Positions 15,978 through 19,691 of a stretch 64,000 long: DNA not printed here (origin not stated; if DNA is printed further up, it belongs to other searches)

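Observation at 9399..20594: Group II capsule locus with a teichoic-acid-like biosynthesis region and an unusual giant polymerase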

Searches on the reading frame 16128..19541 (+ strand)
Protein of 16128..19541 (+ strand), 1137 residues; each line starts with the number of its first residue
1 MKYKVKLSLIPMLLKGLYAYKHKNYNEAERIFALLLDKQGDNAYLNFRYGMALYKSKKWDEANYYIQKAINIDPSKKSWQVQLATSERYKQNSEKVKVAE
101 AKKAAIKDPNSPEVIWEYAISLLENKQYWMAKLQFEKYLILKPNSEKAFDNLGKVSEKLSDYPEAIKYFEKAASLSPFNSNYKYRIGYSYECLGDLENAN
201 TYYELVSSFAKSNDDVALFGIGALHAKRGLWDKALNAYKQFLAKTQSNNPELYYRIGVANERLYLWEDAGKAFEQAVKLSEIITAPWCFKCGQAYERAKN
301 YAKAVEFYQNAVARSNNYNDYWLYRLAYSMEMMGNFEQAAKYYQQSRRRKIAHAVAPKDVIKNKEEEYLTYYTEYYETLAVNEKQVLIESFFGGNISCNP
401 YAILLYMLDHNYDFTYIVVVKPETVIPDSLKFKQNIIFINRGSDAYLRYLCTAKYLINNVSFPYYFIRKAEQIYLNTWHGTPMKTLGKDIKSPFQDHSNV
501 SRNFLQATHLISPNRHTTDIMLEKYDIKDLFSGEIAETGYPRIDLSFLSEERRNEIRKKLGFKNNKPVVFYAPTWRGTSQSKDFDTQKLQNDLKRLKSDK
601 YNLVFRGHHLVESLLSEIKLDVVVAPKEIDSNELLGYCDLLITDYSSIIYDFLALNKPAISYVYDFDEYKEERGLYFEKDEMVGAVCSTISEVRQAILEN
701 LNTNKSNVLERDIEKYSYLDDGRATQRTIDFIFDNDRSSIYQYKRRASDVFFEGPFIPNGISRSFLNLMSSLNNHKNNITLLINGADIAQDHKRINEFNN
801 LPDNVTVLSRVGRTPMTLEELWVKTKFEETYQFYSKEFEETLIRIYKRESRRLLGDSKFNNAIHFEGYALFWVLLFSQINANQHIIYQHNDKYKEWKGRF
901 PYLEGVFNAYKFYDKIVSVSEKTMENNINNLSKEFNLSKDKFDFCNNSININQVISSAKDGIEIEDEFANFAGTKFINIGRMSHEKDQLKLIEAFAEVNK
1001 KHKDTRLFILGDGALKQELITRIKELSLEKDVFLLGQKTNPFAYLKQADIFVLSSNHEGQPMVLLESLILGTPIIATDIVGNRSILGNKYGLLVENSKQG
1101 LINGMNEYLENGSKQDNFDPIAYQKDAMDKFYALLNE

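Call 4: search_protein_families(library=pfam, proteins=[window:16128-19541:+], max_evalue=0.01)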
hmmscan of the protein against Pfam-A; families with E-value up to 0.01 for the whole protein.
window:16128-19541:+ (1137 aa): 22 families
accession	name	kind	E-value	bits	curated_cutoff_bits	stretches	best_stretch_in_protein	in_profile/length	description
PF04464.20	Glyphos_transf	-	1.2e-75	255.2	22.1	1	379-733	9-366/367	CDP-Glycerol:Poly(glycerophosphate) glycerophosphotransferase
PF00534.26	Glycos_transf_1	-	2e-32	112.5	26.4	1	975-1124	17-171/172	Glycosyl transferases group 1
PF07719.23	TPR_2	-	7.2e-28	94.8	27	3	148-178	3-33/34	Tetratricopeptide repeat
PF13692.12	Glyco_trans_1_4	-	6.6e-27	95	27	1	975-1111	3-142/142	Glycosyl transferases group 1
PF13432.12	TPR_16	-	8.3e-17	61.7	32.7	2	13-75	1-63/65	Tetratricopeptide repeat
PF00515.34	TPR_1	-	1.4e-14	53.6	27.8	1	151-178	6-33/34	Tetratricopeptide repeat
PF13424.12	TPR_12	-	7.6e-14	52.1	30.1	1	292-349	10-74/77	Tetratricopeptide repeat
PF13176.12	TPR_7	-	9.8e-13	47.5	27.9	0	148-175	1-28/36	Tetratricopeptide repeat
PF13174.12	TPR_6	-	1.4e-12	47.8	26.3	0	323-345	3-25/33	Tetratricopeptide repeat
PF14559.12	TPR_19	-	4.9e-12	46.4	25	2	298-345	4-50/68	Tetratricopeptide repeat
PF13428.12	TPR_14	-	1.6e-11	44.1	23.5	0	292-324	8-40/44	Tetratricopeptide repeat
PF13181.12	TPR_8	-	2.1e-08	34.1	25.7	1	148-178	3-33/34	Tetratricopeptide repeat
PF12895.13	ANAPC3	-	2.8e-07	31.1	27.2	1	92-172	5-82/82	Anaphase-promoting complex, cyclosome, subunit 3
PF23914.1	TPR_CcmH_CycH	-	5.1e-06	26.8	42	0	142-250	46-156/158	Cytochrome c-type biogenesis protein H TPR domain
PF13371.12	TPR_9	-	2.3e-05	24.8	35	0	222-280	2-59/73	Tetratricopeptide repeat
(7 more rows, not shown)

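Call 5: search_protein_families(library=ncbifam, proteins=[window:16128-19541:+], max_evalue=0.01)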
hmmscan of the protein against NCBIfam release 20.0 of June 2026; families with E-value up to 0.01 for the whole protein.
window:16128-19541:+ (1137 aa): 48 families (the best 25 are shown)
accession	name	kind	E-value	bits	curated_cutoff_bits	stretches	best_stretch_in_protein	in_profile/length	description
NF041712.1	techglyph_taseTarF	equivalog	2.7e-45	155.1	550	1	377-733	20-387/388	teichoic acid glycerol-phosphate transferase TarF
NF050063.1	ProtGlycPglJ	equivalog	3.8e-34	118.5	500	1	925-1125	153-346/363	N-acetylgalactosamine-N,N'-diacetylbacillosaminyl-diphospho-undecaprenol 4-alpha-N-acetylgalactosaminyltransferase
NF040959.1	MamA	equivalog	3.4e-28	98.5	200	4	102-199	61-158/204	magnetosome protein MamA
TIGR03088.1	stp2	hypoth_equivalog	8.9e-26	90.8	409.05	1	929-1113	149-340/374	TIGR03088 family PEP-CTERM/XrtA system glycosyltransferase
TIGR04157.1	glyco_rSAM_CFB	subfamily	2.5e-20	72.9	400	1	856-1086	115-339/406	TIGR04157 family glycosyltransferase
TIGR02917.1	PEP_TPR_lipo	equivalog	2.1e-18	65.6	312.2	1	19-279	237-494/899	XrtA/PEP-CTERM system TPR-repeat protein PrsT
TIGR02552.1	LcrH_SycD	equivalog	3.7e-17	62.3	104.8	2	108-214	14-120/136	SycD/LcrH family type III secretion system chaperone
NF041713.1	Tar_polymTarL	equivalog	1.7e-16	60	1000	1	469-734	290-561/562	teichoic acid ribitol-phosphate polymerase TarL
NF047684.1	TeichurnBiosyTuaC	equivalog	2.8e-16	59.4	550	1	974-1118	219-361/391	teichuronic acid biosynthesis protein TuaC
NF047880.1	glyco_SdgA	exception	1.8e-15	56.5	800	1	940-1122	282-467/488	serine-aspartate repeat adhesin O-glycosyltransferase SdgA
NF007396.0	PRK09922.1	equivalog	2.8e-15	56.1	385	1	974-1132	183-343/361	lipopolysaccharide 1,6-galactosyltransferase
NF041876.1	EPS_EpsE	equivalog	5.7e-15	55.5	400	1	975-1110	216-360/389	exopolysaccharide biosynthesis GT4 family glycosyltransferase EpsE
TIGR03999.1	thiol_BshA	equivalog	8e-15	54.6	273.7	1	914-1095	146-321/375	N-acetyl-alpha-D-glucosaminyl L-malate synthase BshA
NF041711.1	TagprimaseTarB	equivalog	6.8e-14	51.9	500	1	409-676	49-306/362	teichoic acid glycerol-phosphate primase TarB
NF050056.1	ProtGlycPglH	equivalog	2e-13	50.1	600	1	976-1098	182-305/354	GalNAc-alpha-(1->4)-GalNAc-alpha-(1->3)-diNAcBac-PP-undecaprenol alpha-1,4-N-acetyl-D-galactosaminyltransferase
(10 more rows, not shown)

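Call 7: find_homologous_proteins(query=window:16128-19541:+)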
Query window:16128-19541:+ (1137 aa): 308 proteins with E <= 0.001 among 8000 candidates; the best 120 are listed.
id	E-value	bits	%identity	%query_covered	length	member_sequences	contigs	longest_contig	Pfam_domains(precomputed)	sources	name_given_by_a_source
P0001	0.0e+0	2580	100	100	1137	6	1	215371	PF23914.2,PF13176.13,PF13428.13,PF13692.13,PF14559.13,PF00534.27,PF13371.13,PF00515.35,PF12895.14,PF13424.13,PF21033.5,PF13432.13,PF04464.21,PF13181.13,PF07719.24,PF13174.13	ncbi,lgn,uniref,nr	ncbi:CDP-glycerol glycerophosphotransferase [Bibersteinia trehalosi]|uniref:CDP-glycerol glycerophos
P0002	0.0e+0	2379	92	100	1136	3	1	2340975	PF23914.2,PF13176.13,PF13428.13,PF13692.13,PF14559.13,PF00534.27,PF13371.13,PF00515.35,PF12895.14,PF13424.13,PF21033.5,PF13432.13,PF04464.21,PF13181.13,PF07719.24,PF13174.13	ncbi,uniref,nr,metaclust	ncbi:Teichoic acid biosynthesis protein [Bibersteinia trehalosi USDA-ARS-USMARC-188]|uniref:Teichoic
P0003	0.0e+0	2257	85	100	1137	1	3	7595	PF23914.2,PF13176.13,PF13428.13,PF13692.13,PF14559.13,PF00534.27,PF13371.13,PF00515.35,PF12895.14,PF13424.13,PF21033.5,PF13432.13,PF04464.21,PF13181.13,PF07719.24,PF13174.13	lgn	-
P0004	0.0e+0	2079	79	100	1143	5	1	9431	PF23914.2,PF13176.13,PF13428.13,PF13692.13,PF14559.13,PF00534.27,PF00515.35,PF12895.14,PF13424.13,PF21033.5,PF13432.13,PF04464.21,PF13181.13,PF07719.24,PF13174.13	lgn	-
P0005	0.0e+0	2000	76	100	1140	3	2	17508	PF13176.13,PF13428.13,PF13692.13,PF14559.13,PF00534.27,PF00515.35,PF12895.14,PF13424.13,PF13432.13,PF04464.21,PF07719.24,PF13174.13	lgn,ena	-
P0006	0.0e+0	1917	72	100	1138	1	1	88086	PF13431.13,PF13428.13,PF13692.13,PF14559.13,PF00534.27,PF13371.13,PF00515.35,PF12895.14,PF13424.13,PF13432.13,PF04464.21,PF13181.13,PF07719.24,PF13174.13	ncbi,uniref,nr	ncbi:CDP-glycerol glycerophosphotransferase family protein [Actinobacillus vicugnae]|uniref:CDP-glyc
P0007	0.0e+0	1905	72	100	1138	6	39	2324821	PF13431.13,PF13176.13,PF13428.13,PF13692.13,PF14559.13,PF00534.27,PF00515.35,PF12895.14,PF13424.13,PF13432.13,PF04464.21,PF13181.13,PF07719.24,PF13174.13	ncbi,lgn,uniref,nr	ncbi:CDP-glycerol glycerophosphotransferase family protein [Actinobacillus pleuropneumoniae]|uniref:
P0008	0.0e+0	1889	72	100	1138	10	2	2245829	PF13431.13,PF13428.13,PF13692.13,PF14559.13,PF00534.27,PF13371.13,PF00515.35,PF12895.14,PF13424.13,PF13432.13,PF04464.21,PF13181.13,PF07719.24,PF13174.13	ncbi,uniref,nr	ncbi:CDP-glycerol glycerophosphotransferase family protein [Actinobacillus pleuropneumoniae]|uniref:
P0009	0.0e+0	1799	69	99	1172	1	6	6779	PF13431.13,PF13176.13,PF13428.13,PF13692.13,PF14559.13,PF00534.27,PF13371.13,PF00515.35,PF13424.13,PF13432.13,PF04464.21,PF13181.13,PF07719.24,PF13174.13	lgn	-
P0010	0.0e+0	1779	67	100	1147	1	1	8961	PF14559.13,PF00534.27,PF00515.35,PF13424.13,PF13176.13,PF13432.13,PF13428.13,PF04464.21,PF13181.13,PF07719.24,PF13692.13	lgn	-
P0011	0.0e+0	1774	66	99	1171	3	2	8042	PF13431.13,PF23914.2,PF13414.13,PF13176.13,PF13428.13,PF13692.13,PF14559.13,PF00534.27,PF00515.35,PF12895.14,PF13424.13,PF21033.5,PF13432.13,PF04464.21,PF13181.13,PF07719.24,PF13174.13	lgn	-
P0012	0.0e+0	1758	67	100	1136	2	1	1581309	PF13176.13,PF13428.13,PF13692.13,PF14559.13,PF00534.27,PF00515.35,PF12895.14,PF13424.13,PF13432.13,PF04464.21,PF13181.13,PF07719.24,PF13174.13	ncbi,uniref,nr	ncbi:CDP-glycerol glycerophosphotransferase family protein [Avibacterium sp. 20-129]|uniref:CDP-glyc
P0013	0.0e+0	1737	66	99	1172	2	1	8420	PF13176.13,PF13428.13,PF13692.13,PF14559.13,PF00534.27,PF13371.13,PF00515.35,PF13424.13,PF13432.13,PF04464.21,PF13181.13,PF07719.24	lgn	-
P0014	0.0e+0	1645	63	100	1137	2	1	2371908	PF13431.13,PF23914.2,PF13428.13,PF13692.13,PF14559.13,PF00534.27,PF00515.35,PF13424.13,PF13432.13,PF04464.21,PF13181.13,PF07719.24,PF13174.13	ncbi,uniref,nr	ncbi:CDP-glycerol glycerophosphotransferase family protein [Wielerella bovis]|uniref:CDP-glycerol gl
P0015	0.0e+0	1641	63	99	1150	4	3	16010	PF13176.13,PF13428.13,PF13692.13,PF14559.13,PF00534.27,PF00515.35,PF13424.13,PF13432.13,PF04464.21,PF13181.13,PF07719.24,PF13174.13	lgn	-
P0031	0.0e+0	1134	47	99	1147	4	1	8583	PF13431.13,PF23914.2,PF13428.13,PF13692.13,PF14559.13,PF00534.27,PF00515.35,PF12895.14,PF13424.13,PF13432.13,PF04464.21,PF13181.13,PF07719.24,PF13174.13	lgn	-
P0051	8.6e-251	854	38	96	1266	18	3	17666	PF25063.1,PF13431.13,PF13414.13,PF13176.13,PF13428.13,PF13692.13,PF13374.13,PF14559.13,PF00534.27,PF00515.35,PF12895.14,PF13424.13,PF13432.13,PF04464.21,PF13181.13,PF07719.24,PF13174.13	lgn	-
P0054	1.5e-249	849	39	96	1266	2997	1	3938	PF13431.13,PF13414.13,PF13176.13,PF13428.13,PF13692.13,PF14559.13,PF00534.27,PF13371.13,PF00515.35,PF12895.14,PF13424.13,PF13432.13,PF04464.21,PF13181.13,PF07719.24,PF13174.13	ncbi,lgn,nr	ncbi:TPA: CDP-glycerol glycerophosphotransferase family protein [Escherichia coli]|nr:CDP-glycerol g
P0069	1.1e-241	823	38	96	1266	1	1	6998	PF13431.13,PF13414.13,PF13176.13,PF13428.13,PF13692.13,PF00534.27,PF13371.13,PF00515.35,PF12895.14,PF13424.13,PF13432.13,PF04464.21,PF13181.13,PF07719.24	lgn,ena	-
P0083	1.7e-237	810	37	96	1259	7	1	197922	PF25063.1,PF13431.13,PF23914.2,PF13414.13,PF13428.13,PF13692.13,PF13374.13,PF14559.13,PF00534.27,PF00515.35,PF12895.14,PF13424.13,PF13432.13,PF04464.21,PF13181.13,PF07719.24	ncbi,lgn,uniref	ncbi:CDP-glycerol glycerophosphotransferase family protein [Bibersteinia trehalosi]|uniref:CDP-glyce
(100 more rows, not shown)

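Call 13: search_solved_structures(query=window:16128-19541:+, max_evalue=0.001)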
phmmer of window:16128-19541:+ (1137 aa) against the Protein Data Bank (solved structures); distinct sequences matched with E-value up to 0.001: 85 (the best 60 are shown).
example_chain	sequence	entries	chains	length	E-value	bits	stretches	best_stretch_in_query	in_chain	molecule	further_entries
8qoy_A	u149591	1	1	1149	0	1887.2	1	2-1135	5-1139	TagF-like capsule polymerase Cps3D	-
9qhb_A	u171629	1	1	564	1e-42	149.6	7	135-239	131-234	Engineered tetratricopeptide repeat protein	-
3l7i_A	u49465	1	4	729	3.8e-35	124.5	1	342-735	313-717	Teichoic acid biosynthesis protein F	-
3l7j_A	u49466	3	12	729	3.9e-34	121.2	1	342-735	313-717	Teichoic acid biosynthesis protein F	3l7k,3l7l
3l7m_A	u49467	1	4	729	7.8e-34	120.2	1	342-735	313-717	Teichoic acid biosynthesis protein F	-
8bu0_A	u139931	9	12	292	5.9e-25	90.8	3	135-204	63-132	Consensus tetratricopeptide repeat protein | Crystal structure of an 8-repeat consensus TPR superhelix with Zinc. | Monomer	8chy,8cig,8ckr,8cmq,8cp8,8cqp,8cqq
9gzg_A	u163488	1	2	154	2.8e-24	88.5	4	135-204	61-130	Engineered CTPR protein with glutamic acids for conductivity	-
9qhc_A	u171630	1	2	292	1.3e-22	83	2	135-204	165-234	Engineered tetratricopeptide repeat protein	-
7obi_A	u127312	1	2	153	5.8e-16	61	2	146-238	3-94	CTPR-rv4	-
8bd7_A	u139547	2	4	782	7.9e-15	57.3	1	131-354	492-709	IFT88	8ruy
8va1_A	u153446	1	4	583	3.2e-14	55.2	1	471-734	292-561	Teichoic acid ribitol-phosphate polymerase TarL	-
8ch0_A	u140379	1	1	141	2.4e-12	49.1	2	135-205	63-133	Consensus tetratricopeptide repeat protein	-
1na0_A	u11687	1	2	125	2.5e-12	49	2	144-205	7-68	designed protein CTPR3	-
4x7m_A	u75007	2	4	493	2.7e-12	48.9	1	919-1098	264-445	TarM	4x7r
4x6l_A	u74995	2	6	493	2.8e-12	48.8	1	919-1098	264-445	TarM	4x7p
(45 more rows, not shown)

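Call 23: find_encoding_contigs(protein=P0002, flank=10000, max_places=3)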
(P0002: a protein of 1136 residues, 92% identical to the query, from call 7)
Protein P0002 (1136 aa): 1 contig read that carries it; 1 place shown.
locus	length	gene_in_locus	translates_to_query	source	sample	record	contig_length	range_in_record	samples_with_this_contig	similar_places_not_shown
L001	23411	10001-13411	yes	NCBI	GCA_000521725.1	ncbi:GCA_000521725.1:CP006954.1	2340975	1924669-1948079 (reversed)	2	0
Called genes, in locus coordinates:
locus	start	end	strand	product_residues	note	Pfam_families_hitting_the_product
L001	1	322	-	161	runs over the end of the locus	PF10263:SprT-like, PF17283:Zn_ribbon_SprT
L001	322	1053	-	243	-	PF00445:Ribonuclease_T2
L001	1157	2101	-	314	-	PF13593:SBF_like, PF01758:SBF, PF03547:Mem_trans (weak)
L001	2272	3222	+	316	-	PF00291:PALP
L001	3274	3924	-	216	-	PF00005:ABC_tran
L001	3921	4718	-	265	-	PF01061:ABC2_membrane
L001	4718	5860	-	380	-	-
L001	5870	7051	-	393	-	PF02563:Poly_export, PF22461:SLBB_2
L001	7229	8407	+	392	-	PF04464:Glyphos_transf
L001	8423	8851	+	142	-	PF01467:CTP_transf_like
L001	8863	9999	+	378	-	PF04991:LicD (faint)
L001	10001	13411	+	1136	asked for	PF00515:TPR_1 (faint), PF07719:TPR_2 (faint), PF12895:ANAPC3 (faint), PF13174:TPR_6 (faint), PF13176:TPR_7 (faint), PF04464:Glyphos_transf, PF00534:Glycos_transf_1, PF13692:Glyco_trans_1_4, +8 more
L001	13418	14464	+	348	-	-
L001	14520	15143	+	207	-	-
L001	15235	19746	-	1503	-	PF02395:Peptidase_S6, PF24078:Beta-sol_PIC_HAP1_IgA0_2nd, PF03212:Pertactin, PF03797:Autotransporter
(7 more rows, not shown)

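Call 24: find_encoding_contigs(protein=P0001, flank=10000, max_places=4)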
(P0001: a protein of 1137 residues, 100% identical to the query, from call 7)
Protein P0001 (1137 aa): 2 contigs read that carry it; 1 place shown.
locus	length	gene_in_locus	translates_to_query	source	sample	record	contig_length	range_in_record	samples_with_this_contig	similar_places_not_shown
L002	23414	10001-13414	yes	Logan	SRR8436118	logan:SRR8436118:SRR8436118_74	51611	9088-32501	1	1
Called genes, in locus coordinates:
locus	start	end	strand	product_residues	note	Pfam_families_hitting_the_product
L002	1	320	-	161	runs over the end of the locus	PF10263:SprT-like, PF17283:Zn_ribbon_SprT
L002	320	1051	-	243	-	PF00445:Ribonuclease_T2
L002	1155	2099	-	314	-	PF13593:SBF_like, PF01758:SBF, PF03547:Mem_trans (weak)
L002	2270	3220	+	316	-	PF00291:PALP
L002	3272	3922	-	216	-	PF00005:ABC_tran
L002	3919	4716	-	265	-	PF01061:ABC2_membrane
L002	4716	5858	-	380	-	-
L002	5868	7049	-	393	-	PF02563:Poly_export, PF22461:SLBB_2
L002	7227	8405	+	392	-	PF04464:Glyphos_transf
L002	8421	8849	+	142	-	PF01467:CTP_transf_like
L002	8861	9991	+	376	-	PF04991:LicD (faint)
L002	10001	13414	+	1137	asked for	PF00515:TPR_1 (faint), PF07719:TPR_2 (faint), PF12895:ANAPC3 (faint), PF13174:TPR_6 (faint), PF13176:TPR_7 (faint), PF04464:Glyphos_transf, PF00534:Glycos_transf_1, PF13692:Glyco_trans_1_4, +8 more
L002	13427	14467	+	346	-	-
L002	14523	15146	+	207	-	-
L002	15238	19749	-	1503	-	PF02395:Peptidase_S6, PF24078:Beta-sol_PIC_HAP1_IgA0_2nd, PF03212:Pertactin, PF03797:Autotransporter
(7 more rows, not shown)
